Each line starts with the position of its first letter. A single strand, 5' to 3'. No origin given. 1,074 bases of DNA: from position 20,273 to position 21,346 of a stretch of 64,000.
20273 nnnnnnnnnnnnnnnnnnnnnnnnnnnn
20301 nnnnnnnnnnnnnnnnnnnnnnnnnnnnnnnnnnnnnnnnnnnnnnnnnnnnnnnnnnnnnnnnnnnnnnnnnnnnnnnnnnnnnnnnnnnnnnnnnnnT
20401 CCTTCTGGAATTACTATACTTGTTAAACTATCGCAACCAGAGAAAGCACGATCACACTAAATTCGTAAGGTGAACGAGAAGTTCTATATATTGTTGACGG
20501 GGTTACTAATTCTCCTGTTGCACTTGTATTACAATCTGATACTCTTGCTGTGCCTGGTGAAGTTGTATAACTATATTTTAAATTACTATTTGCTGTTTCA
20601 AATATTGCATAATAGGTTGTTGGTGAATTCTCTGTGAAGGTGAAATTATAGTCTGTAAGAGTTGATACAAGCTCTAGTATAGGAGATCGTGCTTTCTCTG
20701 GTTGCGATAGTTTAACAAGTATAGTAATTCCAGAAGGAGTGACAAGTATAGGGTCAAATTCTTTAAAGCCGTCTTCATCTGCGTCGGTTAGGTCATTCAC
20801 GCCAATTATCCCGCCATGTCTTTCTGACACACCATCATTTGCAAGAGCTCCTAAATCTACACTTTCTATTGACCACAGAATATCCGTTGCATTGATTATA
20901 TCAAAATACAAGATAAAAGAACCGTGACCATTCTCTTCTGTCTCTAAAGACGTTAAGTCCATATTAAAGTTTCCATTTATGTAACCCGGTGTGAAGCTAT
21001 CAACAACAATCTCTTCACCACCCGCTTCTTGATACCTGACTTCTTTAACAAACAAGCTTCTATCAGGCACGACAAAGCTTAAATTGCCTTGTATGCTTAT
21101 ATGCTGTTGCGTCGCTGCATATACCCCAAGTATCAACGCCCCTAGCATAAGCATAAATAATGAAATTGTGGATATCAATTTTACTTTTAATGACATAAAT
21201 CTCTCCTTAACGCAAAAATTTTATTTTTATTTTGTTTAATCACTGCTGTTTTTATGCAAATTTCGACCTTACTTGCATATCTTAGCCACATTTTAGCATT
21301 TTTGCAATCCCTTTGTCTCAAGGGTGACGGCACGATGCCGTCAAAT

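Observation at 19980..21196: LRR paralog rearranged around a perfect 68-bp inverted repeat, either a recombination scar or an inversion cassette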

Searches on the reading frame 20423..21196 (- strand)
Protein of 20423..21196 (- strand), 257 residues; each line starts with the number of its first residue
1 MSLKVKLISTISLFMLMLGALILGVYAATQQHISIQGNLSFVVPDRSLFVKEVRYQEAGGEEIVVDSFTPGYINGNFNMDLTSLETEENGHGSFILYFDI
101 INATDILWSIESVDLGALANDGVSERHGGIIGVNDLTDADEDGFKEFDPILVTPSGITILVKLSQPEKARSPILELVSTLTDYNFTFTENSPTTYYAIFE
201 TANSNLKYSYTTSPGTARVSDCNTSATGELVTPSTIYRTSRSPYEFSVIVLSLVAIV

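Call 11: search_protein_families(library=pfam, proteins=[window:20423-21196:-], max_evalue=0.01)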
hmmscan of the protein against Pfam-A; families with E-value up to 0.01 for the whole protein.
window:20423-21196:- (257 aa): 0 families

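Call 12: find_encoding_contigs(protein=window:20423-21196:-, flank=6000, max_places=10)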
Protein window:20423-21196:- (257 aa): no gene with exactly this product is on record in the collection.

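Call 18: find_homologous_proteins(query=window:20423-21196:-, max_evalue=0.00001)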
Query window:20423-21196:- (257 aa): 15 proteins with E <= 0.00001 among 1433 candidates.
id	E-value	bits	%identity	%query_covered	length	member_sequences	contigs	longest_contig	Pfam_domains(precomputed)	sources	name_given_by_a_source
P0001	7.2e-162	554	100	100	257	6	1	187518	-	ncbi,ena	-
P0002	3.2e-85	304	95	58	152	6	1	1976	-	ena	-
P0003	7.9e-55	204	43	89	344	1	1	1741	PF13306.13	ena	-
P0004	6.4e-46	175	50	71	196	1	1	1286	-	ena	-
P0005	9.8e-46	174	35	96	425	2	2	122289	PF13306.13,PF16820.12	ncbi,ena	-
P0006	1.4e-45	174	52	75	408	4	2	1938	PF13306.13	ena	-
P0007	2.3e-40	157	49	66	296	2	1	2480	-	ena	-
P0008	3.4e-38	150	31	93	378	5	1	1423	PF13306.13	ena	-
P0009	2.2e-36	144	47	63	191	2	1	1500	-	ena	-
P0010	5.3e-35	139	41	71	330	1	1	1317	-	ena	-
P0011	1.0e-34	138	42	71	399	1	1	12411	-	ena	-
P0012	1.7e-30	124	43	63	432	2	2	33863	PF19789.7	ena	-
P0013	1.4e-27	115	47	54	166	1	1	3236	-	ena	-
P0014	7.1e-27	113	49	54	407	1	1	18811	PF13306.13,PF12799.14,PF13855.13,PF23952.2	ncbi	-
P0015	1.7e-21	95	47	46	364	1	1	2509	-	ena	-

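Call 20: list_cluster_members(proteins=[P0001, P0002])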
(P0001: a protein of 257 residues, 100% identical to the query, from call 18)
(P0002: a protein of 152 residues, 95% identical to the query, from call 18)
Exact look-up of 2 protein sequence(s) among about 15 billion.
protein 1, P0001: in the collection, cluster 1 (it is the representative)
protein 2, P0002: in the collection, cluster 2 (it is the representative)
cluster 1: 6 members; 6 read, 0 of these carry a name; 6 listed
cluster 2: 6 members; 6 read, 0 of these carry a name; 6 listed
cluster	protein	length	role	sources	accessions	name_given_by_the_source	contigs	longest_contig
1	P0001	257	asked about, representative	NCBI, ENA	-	-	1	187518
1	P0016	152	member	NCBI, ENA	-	-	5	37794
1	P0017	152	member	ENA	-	-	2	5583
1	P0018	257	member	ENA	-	-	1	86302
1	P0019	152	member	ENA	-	-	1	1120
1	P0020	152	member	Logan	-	-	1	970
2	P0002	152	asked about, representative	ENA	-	-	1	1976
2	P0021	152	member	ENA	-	-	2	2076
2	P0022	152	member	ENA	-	-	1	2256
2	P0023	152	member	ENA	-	-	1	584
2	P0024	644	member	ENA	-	-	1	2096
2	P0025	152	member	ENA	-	-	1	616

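Call 22: find_encoding_contigs(protein=P0024, flank=6000, max_places=10)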
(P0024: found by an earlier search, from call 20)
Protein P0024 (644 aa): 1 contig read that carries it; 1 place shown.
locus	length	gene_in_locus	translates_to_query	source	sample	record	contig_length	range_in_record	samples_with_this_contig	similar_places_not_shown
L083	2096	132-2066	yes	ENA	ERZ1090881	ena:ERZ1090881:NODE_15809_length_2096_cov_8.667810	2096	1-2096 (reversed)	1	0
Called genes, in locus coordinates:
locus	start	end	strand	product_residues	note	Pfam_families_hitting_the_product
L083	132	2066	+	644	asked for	PF13306:LRR_5, PF13855:LRR_8 (weak), PF13306:LRR_5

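Call 23: find_encoding_contigs(protein=P0016, flank=6000, max_places=10)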
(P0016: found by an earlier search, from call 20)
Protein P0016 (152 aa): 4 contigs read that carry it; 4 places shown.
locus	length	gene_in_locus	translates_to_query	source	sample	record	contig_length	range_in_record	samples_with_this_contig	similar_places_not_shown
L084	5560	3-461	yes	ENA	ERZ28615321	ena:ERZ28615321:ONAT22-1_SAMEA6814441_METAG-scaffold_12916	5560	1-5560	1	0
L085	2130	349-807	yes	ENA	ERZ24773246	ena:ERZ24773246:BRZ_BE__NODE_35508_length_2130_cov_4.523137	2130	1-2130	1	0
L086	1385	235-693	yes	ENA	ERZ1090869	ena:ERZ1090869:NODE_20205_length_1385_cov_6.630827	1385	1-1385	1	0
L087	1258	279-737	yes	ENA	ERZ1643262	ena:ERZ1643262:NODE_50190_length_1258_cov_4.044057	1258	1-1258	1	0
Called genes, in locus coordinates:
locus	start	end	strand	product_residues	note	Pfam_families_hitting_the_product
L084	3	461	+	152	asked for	?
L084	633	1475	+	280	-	PF13306:LRR_5, PF13855:LRR_8 (faint), PF13306:LRR_5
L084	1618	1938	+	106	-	PF01250:Ribosomal_S6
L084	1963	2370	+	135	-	PF00436:SSB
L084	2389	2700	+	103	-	PF01084:Ribosomal_S18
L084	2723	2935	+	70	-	PF01197:Ribosomal_L31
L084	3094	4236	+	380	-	-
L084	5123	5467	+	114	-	-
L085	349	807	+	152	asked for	-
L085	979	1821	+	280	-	PF13306:LRR_5, PF13855:LRR_8 (faint), PF13306:LRR_5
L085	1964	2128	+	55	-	?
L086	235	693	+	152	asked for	-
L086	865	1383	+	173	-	?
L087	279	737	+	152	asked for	-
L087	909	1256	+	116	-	?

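Call 26: find_encoding_contigs(protein=P0001, flank=3000, max_places=10)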
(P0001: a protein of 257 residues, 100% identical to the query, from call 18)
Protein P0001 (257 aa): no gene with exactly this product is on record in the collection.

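Call 33: find_homologous_proteins(query=P0024, max_evalue=1e-20)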
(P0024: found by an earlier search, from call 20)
Query P0024 (644 aa): 7981 proteins with E <= 1e-20 among 8000 candidates; the best 120 are listed.
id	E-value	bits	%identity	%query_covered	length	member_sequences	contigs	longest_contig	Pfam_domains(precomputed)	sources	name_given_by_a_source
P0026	0.0e+0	1126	84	100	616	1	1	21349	PF13306.13,PF16820.12,PF13855.13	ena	-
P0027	2.0e-255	867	65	99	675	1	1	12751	PF13306.13,PF13855.13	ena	-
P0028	6.7e-250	849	66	99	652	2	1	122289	PF13306.13,PF13855.13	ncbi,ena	-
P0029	6.5e-231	786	56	45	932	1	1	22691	PF13306.13,PF27129.1,PF13855.13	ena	-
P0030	6.3e-221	753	49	44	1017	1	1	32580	PF13306.13,PF00207.29,PF13855.13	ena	-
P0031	1.0e-216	739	51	44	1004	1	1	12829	PF13306.13,PF10660.15,PF19212.6,PF27129.1,PF12799.14,PF13855.13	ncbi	-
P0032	7.6e-216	736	48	47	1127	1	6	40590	PF01688.24,PF13306.13,PF12799.14,PF13855.13,PF23952.2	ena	-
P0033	7.0e-215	733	65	47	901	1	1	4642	PF13306.13,PF13855.13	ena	-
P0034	9.5e-214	730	53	44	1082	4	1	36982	PF13306.13,PF04770.18,PF05725.19,PF12799.14,PF13855.13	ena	-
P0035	2.0e-212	725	64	80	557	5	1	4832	PF13306.13,PF13855.13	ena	-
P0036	1.3e-211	722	50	45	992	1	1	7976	PF13306.13,PF00659.25,PF20768.3,PF05725.19,PF13855.13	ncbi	-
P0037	1.5e-211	722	48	44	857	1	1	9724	PF13306.13,PF05725.19,PF12799.14,PF13855.13,PF23952.2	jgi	-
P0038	3.1e-211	721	62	38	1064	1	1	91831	PF13306.13,PF12799.14,PF13855.13,PF23952.2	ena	-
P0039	8.1e-209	713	34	92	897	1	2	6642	PF13306.13,PF13855.13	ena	-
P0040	5.2e-208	711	55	51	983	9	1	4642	PF13306.13,PF13855.13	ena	-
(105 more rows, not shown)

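Call 34: find_encoding_contigs(protein=P0026, flank=5000, max_places=5)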
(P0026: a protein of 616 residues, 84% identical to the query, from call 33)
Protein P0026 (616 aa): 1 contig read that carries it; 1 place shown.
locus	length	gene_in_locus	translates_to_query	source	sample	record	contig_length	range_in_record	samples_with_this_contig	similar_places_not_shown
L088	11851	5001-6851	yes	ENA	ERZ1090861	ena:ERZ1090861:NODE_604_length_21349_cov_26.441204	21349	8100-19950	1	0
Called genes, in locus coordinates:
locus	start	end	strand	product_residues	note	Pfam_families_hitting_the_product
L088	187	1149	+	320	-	PF00953:Glycos_transf_4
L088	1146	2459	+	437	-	PF08245:Mur_ligase_M, PF02875:Mur_ligase_C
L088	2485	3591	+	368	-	PF01098:FTSW_RODA_SPOVE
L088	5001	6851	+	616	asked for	PF16820:PKD_3 (faint), PF13306:LRR_5, PF13855:LRR_8 (faint), PF13306:LRR_5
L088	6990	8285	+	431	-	PF00275:EPSP_synthase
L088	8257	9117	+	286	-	PF08478:POTRA_1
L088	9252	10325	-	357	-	PF01368:DHH, PF02272:DHHA1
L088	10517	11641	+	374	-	PF02491:SHS2_FTSA (weak), PF14450:FtsA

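Call 35: find_encoding_contigs(protein=P0028, flank=5000, max_places=5)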
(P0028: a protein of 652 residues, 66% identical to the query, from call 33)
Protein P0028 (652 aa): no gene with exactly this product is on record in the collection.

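Call 53: search_protein_families(library=ncbifam, proteins=[window:20423-21196:-, P0026], max_evalue=0.01)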
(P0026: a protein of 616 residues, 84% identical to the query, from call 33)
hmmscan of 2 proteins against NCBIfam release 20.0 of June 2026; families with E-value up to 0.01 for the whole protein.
window:20423-21196:- (257 aa): 0 families

P0026 (616 aa): 3 families
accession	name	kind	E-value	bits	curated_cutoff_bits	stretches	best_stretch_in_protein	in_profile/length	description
NF047961.1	adhesin_HupY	equivalog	2.6e-23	82.1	1250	2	310-385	177-251/978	leucine-rich repeat adhesin HupY/LrrG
NF045861.1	glide_Gli349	exception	2.7e-23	80.7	1750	3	306-371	2687-2750/3169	gliding machinery surface structure protein Gli349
TIGR02167.2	Liste_lipo_26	repeat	7.8e-18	63.8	30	0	361-372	2-13/26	PARCEL repeat-containing surface protein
